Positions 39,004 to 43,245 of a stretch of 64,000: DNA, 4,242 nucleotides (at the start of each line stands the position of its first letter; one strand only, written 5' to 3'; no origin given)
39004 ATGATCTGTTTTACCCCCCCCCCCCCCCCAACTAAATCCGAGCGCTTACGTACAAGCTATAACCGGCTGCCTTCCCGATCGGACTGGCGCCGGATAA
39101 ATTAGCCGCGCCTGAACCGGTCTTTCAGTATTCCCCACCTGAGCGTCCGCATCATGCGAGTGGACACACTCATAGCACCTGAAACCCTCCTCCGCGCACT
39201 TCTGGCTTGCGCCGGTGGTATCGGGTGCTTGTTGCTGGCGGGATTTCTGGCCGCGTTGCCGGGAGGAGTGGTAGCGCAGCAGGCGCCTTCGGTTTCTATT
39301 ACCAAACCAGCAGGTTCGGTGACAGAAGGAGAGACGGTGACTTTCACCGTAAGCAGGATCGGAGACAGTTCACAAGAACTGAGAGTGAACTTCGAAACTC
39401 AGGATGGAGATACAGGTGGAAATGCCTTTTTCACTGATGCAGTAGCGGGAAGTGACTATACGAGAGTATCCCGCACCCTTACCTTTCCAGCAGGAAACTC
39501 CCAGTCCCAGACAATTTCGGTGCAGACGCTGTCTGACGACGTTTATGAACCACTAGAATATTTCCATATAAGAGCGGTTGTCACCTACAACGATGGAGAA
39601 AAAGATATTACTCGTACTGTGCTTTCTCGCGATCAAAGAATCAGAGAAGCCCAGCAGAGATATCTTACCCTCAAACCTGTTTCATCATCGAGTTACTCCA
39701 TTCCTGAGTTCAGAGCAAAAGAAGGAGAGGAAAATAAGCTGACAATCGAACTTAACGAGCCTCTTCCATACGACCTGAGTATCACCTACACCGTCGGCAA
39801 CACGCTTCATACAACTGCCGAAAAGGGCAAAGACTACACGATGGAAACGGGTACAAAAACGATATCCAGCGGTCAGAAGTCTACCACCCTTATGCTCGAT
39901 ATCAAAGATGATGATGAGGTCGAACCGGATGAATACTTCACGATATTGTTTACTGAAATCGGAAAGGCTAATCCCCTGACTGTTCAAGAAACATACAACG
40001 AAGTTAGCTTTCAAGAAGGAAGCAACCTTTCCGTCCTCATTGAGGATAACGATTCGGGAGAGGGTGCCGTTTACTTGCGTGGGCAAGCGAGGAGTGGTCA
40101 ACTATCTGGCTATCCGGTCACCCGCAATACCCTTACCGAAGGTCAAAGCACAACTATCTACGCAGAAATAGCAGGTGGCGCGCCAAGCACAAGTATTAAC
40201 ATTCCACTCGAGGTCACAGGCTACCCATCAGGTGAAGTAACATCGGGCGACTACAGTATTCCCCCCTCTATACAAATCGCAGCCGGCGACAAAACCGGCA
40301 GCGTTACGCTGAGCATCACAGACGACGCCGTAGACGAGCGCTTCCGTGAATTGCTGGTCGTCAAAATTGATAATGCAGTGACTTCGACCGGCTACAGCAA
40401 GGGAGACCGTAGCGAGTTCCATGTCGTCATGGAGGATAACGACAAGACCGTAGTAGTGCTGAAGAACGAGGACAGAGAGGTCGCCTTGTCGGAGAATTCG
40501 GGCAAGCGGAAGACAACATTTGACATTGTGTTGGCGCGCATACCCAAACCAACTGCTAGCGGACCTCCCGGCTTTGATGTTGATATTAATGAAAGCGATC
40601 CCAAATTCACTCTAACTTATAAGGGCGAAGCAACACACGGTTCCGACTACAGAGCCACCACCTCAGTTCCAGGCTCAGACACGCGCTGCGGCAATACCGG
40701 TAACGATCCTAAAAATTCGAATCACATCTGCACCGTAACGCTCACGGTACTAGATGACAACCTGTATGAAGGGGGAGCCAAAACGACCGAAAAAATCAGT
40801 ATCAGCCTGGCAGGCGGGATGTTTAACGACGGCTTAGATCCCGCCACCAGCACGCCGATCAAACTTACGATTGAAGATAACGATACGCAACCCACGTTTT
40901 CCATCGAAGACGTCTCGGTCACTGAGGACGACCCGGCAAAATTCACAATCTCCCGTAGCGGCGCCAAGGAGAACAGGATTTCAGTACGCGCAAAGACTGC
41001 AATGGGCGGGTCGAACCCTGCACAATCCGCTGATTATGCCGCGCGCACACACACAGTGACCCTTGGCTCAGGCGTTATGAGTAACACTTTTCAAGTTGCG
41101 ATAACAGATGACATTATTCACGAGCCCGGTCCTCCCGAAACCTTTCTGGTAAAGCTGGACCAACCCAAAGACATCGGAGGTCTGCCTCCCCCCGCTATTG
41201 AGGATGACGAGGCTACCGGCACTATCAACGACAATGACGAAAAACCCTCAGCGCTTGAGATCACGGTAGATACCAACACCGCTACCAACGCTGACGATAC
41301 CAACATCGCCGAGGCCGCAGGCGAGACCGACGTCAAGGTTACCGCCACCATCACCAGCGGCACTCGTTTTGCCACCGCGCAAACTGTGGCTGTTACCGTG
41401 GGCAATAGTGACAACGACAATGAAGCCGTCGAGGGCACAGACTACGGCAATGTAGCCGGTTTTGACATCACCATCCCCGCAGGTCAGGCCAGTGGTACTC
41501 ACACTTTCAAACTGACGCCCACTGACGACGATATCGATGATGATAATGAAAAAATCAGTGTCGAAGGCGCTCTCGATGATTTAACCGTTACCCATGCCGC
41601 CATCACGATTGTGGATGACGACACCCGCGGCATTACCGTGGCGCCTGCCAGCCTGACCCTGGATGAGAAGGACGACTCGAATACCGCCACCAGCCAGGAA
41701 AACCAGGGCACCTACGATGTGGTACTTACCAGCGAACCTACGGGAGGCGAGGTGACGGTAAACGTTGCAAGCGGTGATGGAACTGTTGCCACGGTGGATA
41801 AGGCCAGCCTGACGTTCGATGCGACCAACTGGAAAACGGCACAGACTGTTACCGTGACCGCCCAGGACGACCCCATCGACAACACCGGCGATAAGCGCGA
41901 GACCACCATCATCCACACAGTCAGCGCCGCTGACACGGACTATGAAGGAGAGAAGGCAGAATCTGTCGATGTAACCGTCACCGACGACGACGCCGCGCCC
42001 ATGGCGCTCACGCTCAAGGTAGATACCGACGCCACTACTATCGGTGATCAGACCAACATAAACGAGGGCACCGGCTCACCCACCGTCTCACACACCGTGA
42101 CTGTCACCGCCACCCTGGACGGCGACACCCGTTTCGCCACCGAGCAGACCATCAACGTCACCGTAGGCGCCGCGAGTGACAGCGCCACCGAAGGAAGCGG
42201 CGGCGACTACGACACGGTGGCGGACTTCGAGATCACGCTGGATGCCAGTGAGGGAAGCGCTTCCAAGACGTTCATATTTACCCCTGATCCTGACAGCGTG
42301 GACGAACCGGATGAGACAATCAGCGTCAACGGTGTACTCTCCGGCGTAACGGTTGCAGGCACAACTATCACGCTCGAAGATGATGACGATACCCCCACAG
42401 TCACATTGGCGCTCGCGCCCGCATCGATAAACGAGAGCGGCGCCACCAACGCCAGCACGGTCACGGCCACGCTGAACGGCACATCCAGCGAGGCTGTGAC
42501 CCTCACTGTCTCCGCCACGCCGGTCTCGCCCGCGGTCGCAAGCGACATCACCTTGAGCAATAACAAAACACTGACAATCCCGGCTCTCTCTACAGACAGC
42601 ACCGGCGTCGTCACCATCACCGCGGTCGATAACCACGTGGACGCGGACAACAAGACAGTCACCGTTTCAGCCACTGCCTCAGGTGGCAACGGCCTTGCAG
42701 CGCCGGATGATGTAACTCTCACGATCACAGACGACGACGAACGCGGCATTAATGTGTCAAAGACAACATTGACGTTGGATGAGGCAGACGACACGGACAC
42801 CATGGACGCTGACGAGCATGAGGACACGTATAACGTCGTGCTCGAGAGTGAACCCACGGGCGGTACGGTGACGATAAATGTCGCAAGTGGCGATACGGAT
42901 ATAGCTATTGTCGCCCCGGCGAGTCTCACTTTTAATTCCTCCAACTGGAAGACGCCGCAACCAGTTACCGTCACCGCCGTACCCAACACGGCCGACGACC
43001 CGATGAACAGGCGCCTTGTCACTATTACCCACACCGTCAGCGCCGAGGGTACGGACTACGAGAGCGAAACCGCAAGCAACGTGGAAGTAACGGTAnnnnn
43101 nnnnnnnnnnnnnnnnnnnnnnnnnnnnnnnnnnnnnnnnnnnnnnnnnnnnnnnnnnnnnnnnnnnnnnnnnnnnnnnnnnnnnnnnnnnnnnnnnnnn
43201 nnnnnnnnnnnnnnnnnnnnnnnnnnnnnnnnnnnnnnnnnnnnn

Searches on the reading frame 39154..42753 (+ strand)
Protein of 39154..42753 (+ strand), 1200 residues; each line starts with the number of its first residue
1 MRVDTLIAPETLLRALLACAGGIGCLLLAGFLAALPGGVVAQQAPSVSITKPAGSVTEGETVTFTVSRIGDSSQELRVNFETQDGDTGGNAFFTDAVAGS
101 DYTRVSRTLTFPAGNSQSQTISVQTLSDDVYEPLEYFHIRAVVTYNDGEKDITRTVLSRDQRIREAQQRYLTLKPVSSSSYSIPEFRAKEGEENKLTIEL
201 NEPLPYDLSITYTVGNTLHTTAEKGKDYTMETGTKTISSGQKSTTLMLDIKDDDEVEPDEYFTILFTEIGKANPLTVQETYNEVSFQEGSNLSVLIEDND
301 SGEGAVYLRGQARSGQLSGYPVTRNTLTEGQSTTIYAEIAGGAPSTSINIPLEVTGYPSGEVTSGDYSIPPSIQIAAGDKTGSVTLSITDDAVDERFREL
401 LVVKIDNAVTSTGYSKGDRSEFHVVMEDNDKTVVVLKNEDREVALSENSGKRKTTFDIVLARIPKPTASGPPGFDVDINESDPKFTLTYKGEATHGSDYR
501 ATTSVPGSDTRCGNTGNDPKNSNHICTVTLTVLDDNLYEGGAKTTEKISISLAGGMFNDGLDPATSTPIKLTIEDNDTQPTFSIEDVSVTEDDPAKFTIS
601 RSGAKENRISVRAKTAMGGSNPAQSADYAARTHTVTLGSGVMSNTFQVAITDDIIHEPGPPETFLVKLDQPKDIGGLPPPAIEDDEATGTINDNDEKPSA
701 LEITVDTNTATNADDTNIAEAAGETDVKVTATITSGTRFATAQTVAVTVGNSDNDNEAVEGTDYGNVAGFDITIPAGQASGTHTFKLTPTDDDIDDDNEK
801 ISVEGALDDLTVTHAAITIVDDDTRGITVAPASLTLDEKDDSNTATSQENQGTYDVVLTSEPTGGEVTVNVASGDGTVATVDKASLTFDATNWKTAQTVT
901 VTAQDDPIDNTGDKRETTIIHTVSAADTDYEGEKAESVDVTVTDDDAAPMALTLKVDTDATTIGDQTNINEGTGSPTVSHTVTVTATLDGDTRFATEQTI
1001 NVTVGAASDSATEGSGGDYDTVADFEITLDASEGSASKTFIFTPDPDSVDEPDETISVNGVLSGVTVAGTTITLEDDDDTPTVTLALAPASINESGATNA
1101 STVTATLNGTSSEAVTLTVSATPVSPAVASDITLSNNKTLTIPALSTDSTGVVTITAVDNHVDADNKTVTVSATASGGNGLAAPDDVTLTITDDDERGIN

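Call 10: search_protein_families(library=pfam, proteins=[window:39154-42753:+], max_evalue=0.01)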
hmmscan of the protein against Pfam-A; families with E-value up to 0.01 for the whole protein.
window:39154-42753:+ (1200 aa): 2 families
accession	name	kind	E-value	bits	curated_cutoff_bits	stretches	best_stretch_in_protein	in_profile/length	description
PF03160.20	Calx-beta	-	6.8e-24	84.6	27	3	42-140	3-93/119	Calx-beta domain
PF19135.5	DUF5818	-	0.0011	18.9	27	0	1143-1182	11-50/57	Protein of unknown function (DUF5818)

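Call 13: find_homologous_proteins(query=window:39154-42753:+, max_evalue=1e-10)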
Query window:39154-42753:+ (1200 aa): 62 proteins with E <= 1e-10 among 8000 candidates.
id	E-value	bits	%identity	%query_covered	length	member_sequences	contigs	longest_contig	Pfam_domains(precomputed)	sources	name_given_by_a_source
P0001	0.0e+0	1463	53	100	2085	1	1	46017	PF03160.21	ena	-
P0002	0.0e+0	1415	54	100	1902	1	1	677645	PF03160.21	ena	-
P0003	0.0e+0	1314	57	85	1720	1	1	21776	PF03160.21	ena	-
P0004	0.0e+0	1170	54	99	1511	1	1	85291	PF03160.21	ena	-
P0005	0.0e+0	1097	54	95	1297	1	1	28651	PF03160.21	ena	-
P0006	0.0e+0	1051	56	84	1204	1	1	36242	PF03160.21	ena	-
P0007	2.4e-297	1008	53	90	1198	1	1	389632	PF03160.21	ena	-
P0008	3.4e-283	961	50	96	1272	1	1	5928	PF03160.21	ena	-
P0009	5.1e-238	811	50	83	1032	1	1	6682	PF03160.21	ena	-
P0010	1.5e-182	627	49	66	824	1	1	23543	PF03160.21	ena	-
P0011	2.1e-181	624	34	88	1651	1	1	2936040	PF03160.21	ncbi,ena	-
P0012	2.2e-152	528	48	56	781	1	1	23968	PF03160.21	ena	-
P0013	1.9e-143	498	44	54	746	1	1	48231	PF03160.21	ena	-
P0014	1.1e-107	380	30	51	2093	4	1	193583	PF03160.21,PF13753.13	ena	-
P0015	1.7e-82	296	30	29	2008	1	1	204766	PF03160.21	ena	-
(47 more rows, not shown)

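Call 16: find_encoding_contigs(protein=P0002, flank=10000, max_places=3)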
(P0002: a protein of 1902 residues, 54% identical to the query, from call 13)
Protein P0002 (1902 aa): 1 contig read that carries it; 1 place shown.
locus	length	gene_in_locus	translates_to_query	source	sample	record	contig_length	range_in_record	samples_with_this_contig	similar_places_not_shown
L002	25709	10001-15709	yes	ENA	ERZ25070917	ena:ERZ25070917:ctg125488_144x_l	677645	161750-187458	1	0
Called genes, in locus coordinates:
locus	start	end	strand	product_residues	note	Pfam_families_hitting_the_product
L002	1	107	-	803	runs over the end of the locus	PF00890:FAD_binding_2 (weak), PF01266:DAO, PF13450:NAD_binding_8 (weak), PF16350:FAO_M, PF01571:GCV_T, PF08669:GCV_T_C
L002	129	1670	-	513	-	PF06253:MTTB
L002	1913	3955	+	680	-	PF00724:Oxidored_FMN, PF01946:Thi4 (faint), PF00070:Pyr_redox (faint), PF01266:DAO, PF03486:HI0933_like (weak), PF07992:Pyr_redox_2, PF12831:FAD_oxidored (weak), PF13450:NAD_binding_8, +1 more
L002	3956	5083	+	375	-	PF00890:FAD_binding_2 (weak), PF01266:DAO, PF01494:FAD_binding_3 (faint), PF07992:Pyr_redox_2 (faint), PF13450:NAD_binding_8 (weak)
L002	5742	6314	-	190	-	-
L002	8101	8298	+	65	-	-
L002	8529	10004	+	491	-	-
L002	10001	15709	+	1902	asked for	PF03160:Calx-beta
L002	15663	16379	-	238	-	-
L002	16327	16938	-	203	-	-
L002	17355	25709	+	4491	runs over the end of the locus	PF03160:Calx-beta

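Call 17: find_encoding_contigs(protein=P0011, flank=10000, max_places=3)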
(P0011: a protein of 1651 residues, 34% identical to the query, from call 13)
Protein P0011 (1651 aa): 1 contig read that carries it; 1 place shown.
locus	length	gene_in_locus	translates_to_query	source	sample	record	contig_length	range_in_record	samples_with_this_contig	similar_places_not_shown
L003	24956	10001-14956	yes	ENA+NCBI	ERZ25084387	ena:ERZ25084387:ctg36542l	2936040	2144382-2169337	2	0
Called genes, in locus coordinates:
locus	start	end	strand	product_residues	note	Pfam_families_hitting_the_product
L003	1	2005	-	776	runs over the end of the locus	PF19838:LptD_2, PF04453:LptD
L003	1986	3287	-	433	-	PF08245:Mur_ligase_M, PF27239:FOL3_C, PF02875:Mur_ligase_C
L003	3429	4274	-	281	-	PF17848:Zn_ribbon_ACC, PF01039:Carboxyl_trans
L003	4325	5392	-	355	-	PF04055:Radical_SAM, PF13353:Fer4_12 (weak), PF06463:Mob_synth_C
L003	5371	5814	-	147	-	PF02391:MoaE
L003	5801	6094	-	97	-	PF02597:ThiS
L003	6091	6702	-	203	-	PF01967:MoaC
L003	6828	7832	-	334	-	-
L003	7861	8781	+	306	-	PF02152:FolB, PF13489:Methyltransf_23 (weak), PF03848:TehB, PF13847:Methyltransf_31 (weak), PF08241:Methyltransf_11 (weak), PF13649:Methyltransf_25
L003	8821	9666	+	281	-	PF02811:PHP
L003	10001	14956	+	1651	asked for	PF03160:Calx-beta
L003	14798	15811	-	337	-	-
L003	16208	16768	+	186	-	-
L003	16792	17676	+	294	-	PF00494:SQS_PSY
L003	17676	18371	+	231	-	PF03167:UDG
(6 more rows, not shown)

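Call 23: find_related_loci(query=A1, collection=genome_contigs, flank=10000)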
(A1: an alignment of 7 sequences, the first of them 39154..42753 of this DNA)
Query A1 (1200 aa) in genome_contigs; peptide patterns used: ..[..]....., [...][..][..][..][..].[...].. (x = any residue, [..] = any of these).
72 stretches matched a pattern; 13 encode a relative of the query (tblastn E <= 1e-3); 13 distinct loci.
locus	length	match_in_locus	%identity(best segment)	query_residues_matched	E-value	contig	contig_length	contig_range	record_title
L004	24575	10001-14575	55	55-1200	0e+0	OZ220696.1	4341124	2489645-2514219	MAG: Gammaproteobacteria bacterium isolate 0e11e2d6-1b48-4829-982c-b9eef2b3ec67 genome assembly, chromosome: 1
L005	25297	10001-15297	54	1-1200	0e+0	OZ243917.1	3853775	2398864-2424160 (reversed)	MAG: Alphaproteobacteria bacterium isolate 02e1f9bb-dbd4-4ed1-82e0-245be44422fa genome assembly, chromosome: 1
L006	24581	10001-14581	54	55-1200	0e+0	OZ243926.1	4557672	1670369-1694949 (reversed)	MAG: Rhodospirillales bacterium isolate f3036996-ea91-419f-bf8b-46094c79dfb2 genome assembly, chromosome: 1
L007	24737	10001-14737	53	3-1200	0e+0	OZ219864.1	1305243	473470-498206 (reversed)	MAG: Paracoccaceae bacterium isolate 0073d840-25a2-418c-ad1d-e09f371a57be genome assembly, chromosome: 3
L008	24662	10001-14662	55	39-1200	0e+0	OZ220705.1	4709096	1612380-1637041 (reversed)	MAG: Alphaproteobacteria bacterium isolate 2b4cf96f-57fc-4783-9a40-8293addbc307 genome assembly, chromosome: 1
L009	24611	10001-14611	55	52-1200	0e+0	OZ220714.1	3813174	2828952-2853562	MAG: Gammaproteobacteria bacterium isolate 1a8f7f40-8cb6-4f94-a6e0-ecd99667d799 genome assembly, chromosome: 1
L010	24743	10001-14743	54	12-1200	0e+0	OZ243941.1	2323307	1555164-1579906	MAG: Candidatus Poriferihabitaceae bacterium isolate 39e65027-350b-404d-9bbf-9fbc4c2fdd17 genome assembly, chromosome: 1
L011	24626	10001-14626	57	47-1200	0e+0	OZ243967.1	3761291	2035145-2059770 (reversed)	MAG: Paracoccaceae bacterium isolate 4657fcc7-8500-4423-a994-686d918c1c60 genome assembly, chromosome: 1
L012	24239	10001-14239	39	43-1200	1e-158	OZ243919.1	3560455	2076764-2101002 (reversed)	MAG: Candidatus Poriferihabitaceae bacterium isolate 75f4b4a7-f1bb-4b7d-85a7-18f67abaf53b genome assembly, chromosome: 1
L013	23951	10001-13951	39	51-1125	8e-152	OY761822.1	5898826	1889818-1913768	MAG: Gammaproteobacteria bacterium isolate 26270776-605d-492c-ad89-c005c466fdfd genome assembly, chromosome: 1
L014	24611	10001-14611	54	43-1200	0e+0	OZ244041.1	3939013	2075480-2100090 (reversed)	MAG: Alphaproteobacteria bacterium isolate f7210445-354a-4bb2-b242-0c6f4feb337f genome assembly, chromosome: 1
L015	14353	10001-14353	35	28-1195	6e-119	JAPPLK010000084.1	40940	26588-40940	MAG: Nitrospira sp. isolate RHO3_bin_20 NODE_1958_length_40940_cov_322.838327, whole genome shotgun sequence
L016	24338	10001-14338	40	2-833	1e-121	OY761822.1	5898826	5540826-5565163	MAG: Gammaproteobacteria bacterium isolate 26270776-605d-492c-ad89-c005c466fdfd genome assembly, chromosome: 1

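Call 47: search_protein_representatives(protein=window:39154-42753:+)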
Query: 1200 residues. Proteins with E-value up to 0.001 (for the whole library): 16654; up to 1e-10: 8982; up to 1e-30: 3316. The best 150 are listed.
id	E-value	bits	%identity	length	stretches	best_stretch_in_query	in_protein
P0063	0.0e+00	3553.7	54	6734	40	814-1199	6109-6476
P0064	0.0e+00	3507.8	51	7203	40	127-696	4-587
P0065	0.0e+00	3271.7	46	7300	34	14-823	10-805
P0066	0.0e+00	2981.7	51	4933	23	56-1195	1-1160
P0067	0.0e+00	2960.5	49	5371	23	712-1106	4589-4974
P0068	0.0e+00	2734.9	51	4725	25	183-1198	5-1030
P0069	0.0e+00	2667.9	45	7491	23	719-1099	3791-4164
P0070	0.0e+00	2538.4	55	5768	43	1073-1196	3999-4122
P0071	0.0e+00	2518.4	58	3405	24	818-1199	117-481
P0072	0.0e+00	2509.2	43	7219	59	834-961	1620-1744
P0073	0.0e+00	2396.3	57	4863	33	1001-1195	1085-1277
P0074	0.0e+00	2346.2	51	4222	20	823-1199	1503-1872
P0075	0.0e+00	2320.5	43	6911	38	979-1199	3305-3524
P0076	0.0e+00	2283.0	54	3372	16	27-824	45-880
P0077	0.0e+00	2242.9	53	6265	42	1070-1195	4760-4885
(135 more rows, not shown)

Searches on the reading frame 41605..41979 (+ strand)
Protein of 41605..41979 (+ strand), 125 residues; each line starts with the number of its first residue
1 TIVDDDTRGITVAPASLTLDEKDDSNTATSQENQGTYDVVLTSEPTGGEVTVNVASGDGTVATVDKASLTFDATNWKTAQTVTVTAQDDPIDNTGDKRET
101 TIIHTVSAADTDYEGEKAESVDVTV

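Call 43: search_protein_families(library=pfam, proteins=[window:41605-41979:+], max_evalue=10)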
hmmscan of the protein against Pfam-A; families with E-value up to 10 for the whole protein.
window:41605-41979:+ (125 aa): 2 families
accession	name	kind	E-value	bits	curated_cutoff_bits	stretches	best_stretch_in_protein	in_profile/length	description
PF17766.7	fn3_6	-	0.011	16.3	26.4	1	50-89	35-74/99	Fibronectin type-III domain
PF09134.16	Invasin_D3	-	0.013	16.5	33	1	1-71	27-95/98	Invasin, domain 3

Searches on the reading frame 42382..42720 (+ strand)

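Call 43: search_protein_families(library=pfam, proteins=[window:42382-42720:+], max_evalue=10)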
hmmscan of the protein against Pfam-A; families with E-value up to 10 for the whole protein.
window:42382-42720:+ (113 aa): 6 families
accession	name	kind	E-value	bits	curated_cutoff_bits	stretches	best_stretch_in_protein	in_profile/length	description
PF20579.4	LapA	-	1.3e-05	25.9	27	1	3-103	1-81/99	LapA domain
PF11974.14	bMG3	-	0.0021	18.4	34.9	1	48-100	25-76/103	Bacterial alpha-2-macroglobulin MG3 domain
PF19135.5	DUF5818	-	0.013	15.5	27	1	67-106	11-50/57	Protein of unknown function (DUF5818)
PF17481.7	Phage_sheath_domII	-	0.015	16.2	31.4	1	16-108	12-88/98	Phage tail sheath protein beta-sandwich domain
PF21473.3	Ssb-like_OB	-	0.15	12.7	24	1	43-95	15-71/97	Single-stranded DNA binding protein Ssb-like, OB fold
PF17963.7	Big_9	-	7.3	8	23.6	1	51-98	6-53/89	Bacterial Ig domain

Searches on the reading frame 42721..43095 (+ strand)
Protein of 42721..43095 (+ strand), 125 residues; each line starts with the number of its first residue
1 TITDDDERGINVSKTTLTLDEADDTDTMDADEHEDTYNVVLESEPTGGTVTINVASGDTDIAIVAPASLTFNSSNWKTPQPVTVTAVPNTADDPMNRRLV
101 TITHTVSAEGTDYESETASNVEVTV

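Call 43: search_protein_families(library=pfam, proteins=[window:42721-43095:+], max_evalue=10)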
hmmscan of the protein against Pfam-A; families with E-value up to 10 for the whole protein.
window:42721-43095:+ (125 aa): 2 families
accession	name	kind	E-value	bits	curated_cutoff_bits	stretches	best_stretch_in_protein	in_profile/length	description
PF12103.14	Lipl32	-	0.084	13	25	1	9-43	98-132/179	Surface lipoprotein of Spirochaetales order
PF09864.15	MliC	-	0.13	12.7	22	1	80-114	7-44/67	Membrane-bound lysozyme-inhibitor of c-type lysozyme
